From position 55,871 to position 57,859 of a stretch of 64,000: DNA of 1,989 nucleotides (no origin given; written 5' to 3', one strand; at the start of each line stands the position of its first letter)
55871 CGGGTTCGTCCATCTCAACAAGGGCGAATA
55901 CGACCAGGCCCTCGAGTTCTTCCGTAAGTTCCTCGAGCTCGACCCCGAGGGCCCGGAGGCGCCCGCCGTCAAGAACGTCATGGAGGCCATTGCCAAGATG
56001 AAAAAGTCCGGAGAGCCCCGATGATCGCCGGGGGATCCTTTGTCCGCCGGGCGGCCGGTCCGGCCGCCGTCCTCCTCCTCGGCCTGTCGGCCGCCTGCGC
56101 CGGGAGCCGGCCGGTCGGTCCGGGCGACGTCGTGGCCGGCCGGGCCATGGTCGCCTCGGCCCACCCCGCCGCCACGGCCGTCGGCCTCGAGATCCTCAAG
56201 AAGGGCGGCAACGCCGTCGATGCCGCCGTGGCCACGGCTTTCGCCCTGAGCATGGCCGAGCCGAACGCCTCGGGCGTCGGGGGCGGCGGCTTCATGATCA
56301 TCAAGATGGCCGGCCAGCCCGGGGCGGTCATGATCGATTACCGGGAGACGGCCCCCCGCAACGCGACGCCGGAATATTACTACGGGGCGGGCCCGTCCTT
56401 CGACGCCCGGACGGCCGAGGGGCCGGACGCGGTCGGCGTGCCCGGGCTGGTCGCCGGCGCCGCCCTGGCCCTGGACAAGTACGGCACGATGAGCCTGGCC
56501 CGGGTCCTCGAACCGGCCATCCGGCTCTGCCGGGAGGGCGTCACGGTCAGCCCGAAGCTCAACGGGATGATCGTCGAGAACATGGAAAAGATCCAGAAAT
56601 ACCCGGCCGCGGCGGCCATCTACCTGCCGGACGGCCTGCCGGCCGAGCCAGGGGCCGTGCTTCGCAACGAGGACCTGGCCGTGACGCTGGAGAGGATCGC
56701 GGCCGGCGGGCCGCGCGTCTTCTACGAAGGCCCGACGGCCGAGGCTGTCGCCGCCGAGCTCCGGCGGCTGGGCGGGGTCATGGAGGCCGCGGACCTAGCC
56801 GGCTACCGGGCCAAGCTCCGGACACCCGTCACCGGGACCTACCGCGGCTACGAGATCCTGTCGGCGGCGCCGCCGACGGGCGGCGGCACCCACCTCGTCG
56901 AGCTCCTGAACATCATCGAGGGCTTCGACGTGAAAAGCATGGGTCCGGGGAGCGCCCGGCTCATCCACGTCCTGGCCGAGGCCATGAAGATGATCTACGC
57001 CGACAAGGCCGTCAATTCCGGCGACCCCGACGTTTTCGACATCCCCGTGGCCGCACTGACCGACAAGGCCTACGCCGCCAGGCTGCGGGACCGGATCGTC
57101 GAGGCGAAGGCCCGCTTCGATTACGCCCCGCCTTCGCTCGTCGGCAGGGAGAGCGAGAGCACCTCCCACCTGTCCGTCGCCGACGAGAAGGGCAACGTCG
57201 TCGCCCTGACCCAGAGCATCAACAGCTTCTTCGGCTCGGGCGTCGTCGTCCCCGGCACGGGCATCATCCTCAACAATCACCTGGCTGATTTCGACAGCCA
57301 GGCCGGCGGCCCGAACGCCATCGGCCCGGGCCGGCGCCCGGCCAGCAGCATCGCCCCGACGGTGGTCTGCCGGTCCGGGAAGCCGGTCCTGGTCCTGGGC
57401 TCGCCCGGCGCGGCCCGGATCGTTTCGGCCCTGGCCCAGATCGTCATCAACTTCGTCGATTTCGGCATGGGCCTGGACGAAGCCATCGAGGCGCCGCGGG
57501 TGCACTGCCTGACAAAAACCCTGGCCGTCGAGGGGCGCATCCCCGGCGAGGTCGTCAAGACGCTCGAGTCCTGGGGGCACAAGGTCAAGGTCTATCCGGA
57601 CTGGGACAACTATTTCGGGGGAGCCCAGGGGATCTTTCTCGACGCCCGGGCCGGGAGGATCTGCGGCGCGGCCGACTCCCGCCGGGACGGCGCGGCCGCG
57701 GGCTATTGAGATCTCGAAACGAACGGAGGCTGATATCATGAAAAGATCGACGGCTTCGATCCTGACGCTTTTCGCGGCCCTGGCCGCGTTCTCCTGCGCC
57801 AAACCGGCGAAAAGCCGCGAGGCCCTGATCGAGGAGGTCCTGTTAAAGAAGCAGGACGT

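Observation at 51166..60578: Neighbourhood of exported enzymes suggesting extracellular gamma-glutamyl / D-amino-acid peptide catabolism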

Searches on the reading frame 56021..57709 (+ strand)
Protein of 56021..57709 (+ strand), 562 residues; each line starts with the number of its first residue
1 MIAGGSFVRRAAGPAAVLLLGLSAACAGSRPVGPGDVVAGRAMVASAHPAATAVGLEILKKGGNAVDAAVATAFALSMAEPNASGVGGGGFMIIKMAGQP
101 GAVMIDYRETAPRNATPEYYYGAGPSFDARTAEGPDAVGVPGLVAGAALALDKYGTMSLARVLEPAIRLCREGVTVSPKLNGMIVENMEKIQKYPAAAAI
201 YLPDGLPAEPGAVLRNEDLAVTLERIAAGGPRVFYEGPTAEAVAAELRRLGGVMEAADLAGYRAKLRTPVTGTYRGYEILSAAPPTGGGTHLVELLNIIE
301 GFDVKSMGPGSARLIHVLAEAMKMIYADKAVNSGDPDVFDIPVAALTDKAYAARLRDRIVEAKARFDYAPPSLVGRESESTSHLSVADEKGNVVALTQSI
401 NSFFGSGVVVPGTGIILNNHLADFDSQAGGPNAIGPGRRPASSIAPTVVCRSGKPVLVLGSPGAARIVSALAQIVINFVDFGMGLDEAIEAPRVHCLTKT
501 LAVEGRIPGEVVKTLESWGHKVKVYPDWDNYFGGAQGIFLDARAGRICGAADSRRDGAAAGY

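Call 3: search_protein_families(library=pfam, proteins=[window:56021-57709:+], max_evalue=0.01)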
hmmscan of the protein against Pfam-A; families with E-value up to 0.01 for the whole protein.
window:56021-57709:+ (562 aa): 1 family
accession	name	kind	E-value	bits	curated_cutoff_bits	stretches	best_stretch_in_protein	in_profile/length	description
PF01019.26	G_glu_transpept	-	3.9e-156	521.3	27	1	57-557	2-512/512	Gamma-glutamyltranspeptidase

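Call 5: search_protein_families(library=ncbifam, proteins=[window:56021-57709:+], max_evalue=0.001)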
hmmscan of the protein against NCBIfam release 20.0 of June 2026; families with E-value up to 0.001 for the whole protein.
window:56021-57709:+ (562 aa): 2 families
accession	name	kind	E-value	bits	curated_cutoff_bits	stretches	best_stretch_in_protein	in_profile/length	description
TIGR00066.1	g_glut_trans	equivalog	2.8e-148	494.7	357.85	1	43-554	2-518/518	gamma-glutamyltransferase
NF007187.0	PRK09615.1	equivalog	8.7e-135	450.2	990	1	37-562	45-581/581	gamma-glutamyltransferase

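Call 18: search_solved_structures(query=window:56021-57709:+, max_evalue=1e-20, show_alignments=0)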
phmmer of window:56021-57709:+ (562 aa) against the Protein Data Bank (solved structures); distinct sequences matched with E-value up to 1e-20: 35.
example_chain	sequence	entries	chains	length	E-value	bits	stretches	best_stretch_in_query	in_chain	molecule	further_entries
2e0w_A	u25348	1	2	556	2.3e-121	409.5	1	38-562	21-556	Gamma-glutamyltranspeptidase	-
4y23_A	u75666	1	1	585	5e-113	382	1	28-561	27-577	Gamma glutamyl transpeptidase,Gamma-glutamyltranspeptidase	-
2dbu_A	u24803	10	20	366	9.3e-82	278.8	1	38-374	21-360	Gamma-glutamyltranspeptidase | Gamma-glutamyltranspeptidase large chain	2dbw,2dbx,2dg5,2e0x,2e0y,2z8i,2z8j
5bpk_A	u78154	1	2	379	2.6e-76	260.8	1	17-359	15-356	Gamma-glutamyltranspeptidase (Ggt)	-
2qm6_A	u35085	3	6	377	9.5e-76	258.9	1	40-359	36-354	Gamma-glutamyltranspeptidase | Gamma-glutamyltranspeptidase (Ggt) Large subunit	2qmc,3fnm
2nqo_A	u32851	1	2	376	1.1e-75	258.8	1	43-359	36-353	Gamma-glutamyltranspeptidase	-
5y9b_A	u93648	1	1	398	1.2e-69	238.8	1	28-358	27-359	Gamma glutamyl transpeptidase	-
5xlu_A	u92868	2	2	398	2.3e-69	237.9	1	28-358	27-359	Gamma glutamyl transpeptidase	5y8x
4ott_A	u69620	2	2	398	2.5e-69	237.8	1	28-358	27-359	Gamma glutamyl transpeptidase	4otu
2nlz_A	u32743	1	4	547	1.1e-67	232.3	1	37-561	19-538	Cephalosporin acylase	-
3a75_A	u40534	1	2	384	5.5e-66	226.7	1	41-353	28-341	Gamma-glutamyltranspeptidase large chain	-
3whq_A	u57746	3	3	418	7.1e-66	226.4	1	41-353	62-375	Gamma-glutamyltranspeptidase large chain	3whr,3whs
2v36_A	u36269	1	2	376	4.9e-65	223.6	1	41-353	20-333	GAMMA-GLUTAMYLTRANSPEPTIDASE LARGE CHAIN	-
7d9e_A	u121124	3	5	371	3e-55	191.3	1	40-388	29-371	Gamma-glutamyltransferase 1 Threonine peptidase. MEROPS family T03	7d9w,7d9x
5zjg_A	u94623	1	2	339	4.2e-54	187.5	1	44-356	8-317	Gamma-glutamyltransferase 1 Threonine peptidase. MEROPS family T03 L-subunit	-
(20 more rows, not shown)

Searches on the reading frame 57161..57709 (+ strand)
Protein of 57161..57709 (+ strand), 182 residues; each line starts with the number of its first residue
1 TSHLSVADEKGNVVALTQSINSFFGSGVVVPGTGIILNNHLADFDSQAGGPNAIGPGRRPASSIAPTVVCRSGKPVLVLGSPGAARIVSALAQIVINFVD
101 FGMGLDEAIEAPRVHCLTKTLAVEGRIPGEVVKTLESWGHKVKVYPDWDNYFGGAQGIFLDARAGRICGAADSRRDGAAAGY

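Call 41: search_solved_structures(query=window:57161-57709:+, max_evalue=1e-10, show_alignments=5)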
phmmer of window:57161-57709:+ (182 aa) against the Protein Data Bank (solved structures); distinct sequences matched with E-value up to 1e-10: 20.
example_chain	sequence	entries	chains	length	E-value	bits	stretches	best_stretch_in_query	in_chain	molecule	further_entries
4ott_B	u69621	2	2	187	3.5e-43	150.8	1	1-181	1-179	Gamma-glutamyltranspeptidase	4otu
5xlu_B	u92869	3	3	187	3.5e-43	150.8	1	1-181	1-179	Gamma glutamyl transpeptidase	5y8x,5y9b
3a75_B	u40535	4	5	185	4.4e-42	147.2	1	1-181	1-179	Gamma-glutamyltranspeptidase small chain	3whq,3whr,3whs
2v36_B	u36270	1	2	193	5.2e-42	147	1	1-181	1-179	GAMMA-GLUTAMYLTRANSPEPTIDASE SMALL CHAIN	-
4y23_A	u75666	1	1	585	8.5e-42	146.3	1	2-181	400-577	Gamma glutamyl transpeptidase,Gamma-glutamyltranspeptidase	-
2dbu_B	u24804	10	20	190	1.1e-35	126.4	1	1-182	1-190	Gamma-glutamyltranspeptidase | Gamma-glutamyltranspeptidase small chain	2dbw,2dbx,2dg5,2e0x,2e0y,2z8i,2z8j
2e0w_A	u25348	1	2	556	8e-34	120.3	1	2-182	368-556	Gamma-glutamyltranspeptidase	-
2nqo_B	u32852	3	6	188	1.4e-29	106.5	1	1-147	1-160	Gamma-glutamyltranspeptidase | Gamma-glutamyltranspeptidase (Ggt) Small subunit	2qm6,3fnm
5bpk_C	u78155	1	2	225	2.1e-29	105.9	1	1-148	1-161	Gamma-glutamyltranspeptidase (Ggt)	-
2qmc_B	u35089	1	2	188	3.1e-29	105.4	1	2-147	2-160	Gamma-glutamyltranspeptidase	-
7d9x_B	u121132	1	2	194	4.3e-27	98.4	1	1-165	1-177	Gamma-glutamyltransferase 1 Threonine peptidase. MEROPS family T03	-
5zjg_B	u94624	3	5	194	8.9e-27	97.4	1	1-164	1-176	Gamma-glutamyltransferase 1 Threonine peptidase. MEROPS family T03 S-subunit | Gamma-glutamyltransferase 1 Threonine peptidase. MEROPS family T03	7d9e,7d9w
2nlz_A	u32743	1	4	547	4e-25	92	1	2-181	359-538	Cephalosporin acylase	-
4gg2_B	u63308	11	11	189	1.7e-22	83.4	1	1-182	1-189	Gamma-glutamyltranspeptidase 1 light chain | Gamma-glutamyltranspeptidase 1 | Glutathione hydrolase 1 light chain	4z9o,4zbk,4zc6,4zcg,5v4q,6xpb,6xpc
4gdx_B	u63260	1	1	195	1.9e-22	83.2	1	1-182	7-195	Gamma-glutamyltranspeptidase 1 light chain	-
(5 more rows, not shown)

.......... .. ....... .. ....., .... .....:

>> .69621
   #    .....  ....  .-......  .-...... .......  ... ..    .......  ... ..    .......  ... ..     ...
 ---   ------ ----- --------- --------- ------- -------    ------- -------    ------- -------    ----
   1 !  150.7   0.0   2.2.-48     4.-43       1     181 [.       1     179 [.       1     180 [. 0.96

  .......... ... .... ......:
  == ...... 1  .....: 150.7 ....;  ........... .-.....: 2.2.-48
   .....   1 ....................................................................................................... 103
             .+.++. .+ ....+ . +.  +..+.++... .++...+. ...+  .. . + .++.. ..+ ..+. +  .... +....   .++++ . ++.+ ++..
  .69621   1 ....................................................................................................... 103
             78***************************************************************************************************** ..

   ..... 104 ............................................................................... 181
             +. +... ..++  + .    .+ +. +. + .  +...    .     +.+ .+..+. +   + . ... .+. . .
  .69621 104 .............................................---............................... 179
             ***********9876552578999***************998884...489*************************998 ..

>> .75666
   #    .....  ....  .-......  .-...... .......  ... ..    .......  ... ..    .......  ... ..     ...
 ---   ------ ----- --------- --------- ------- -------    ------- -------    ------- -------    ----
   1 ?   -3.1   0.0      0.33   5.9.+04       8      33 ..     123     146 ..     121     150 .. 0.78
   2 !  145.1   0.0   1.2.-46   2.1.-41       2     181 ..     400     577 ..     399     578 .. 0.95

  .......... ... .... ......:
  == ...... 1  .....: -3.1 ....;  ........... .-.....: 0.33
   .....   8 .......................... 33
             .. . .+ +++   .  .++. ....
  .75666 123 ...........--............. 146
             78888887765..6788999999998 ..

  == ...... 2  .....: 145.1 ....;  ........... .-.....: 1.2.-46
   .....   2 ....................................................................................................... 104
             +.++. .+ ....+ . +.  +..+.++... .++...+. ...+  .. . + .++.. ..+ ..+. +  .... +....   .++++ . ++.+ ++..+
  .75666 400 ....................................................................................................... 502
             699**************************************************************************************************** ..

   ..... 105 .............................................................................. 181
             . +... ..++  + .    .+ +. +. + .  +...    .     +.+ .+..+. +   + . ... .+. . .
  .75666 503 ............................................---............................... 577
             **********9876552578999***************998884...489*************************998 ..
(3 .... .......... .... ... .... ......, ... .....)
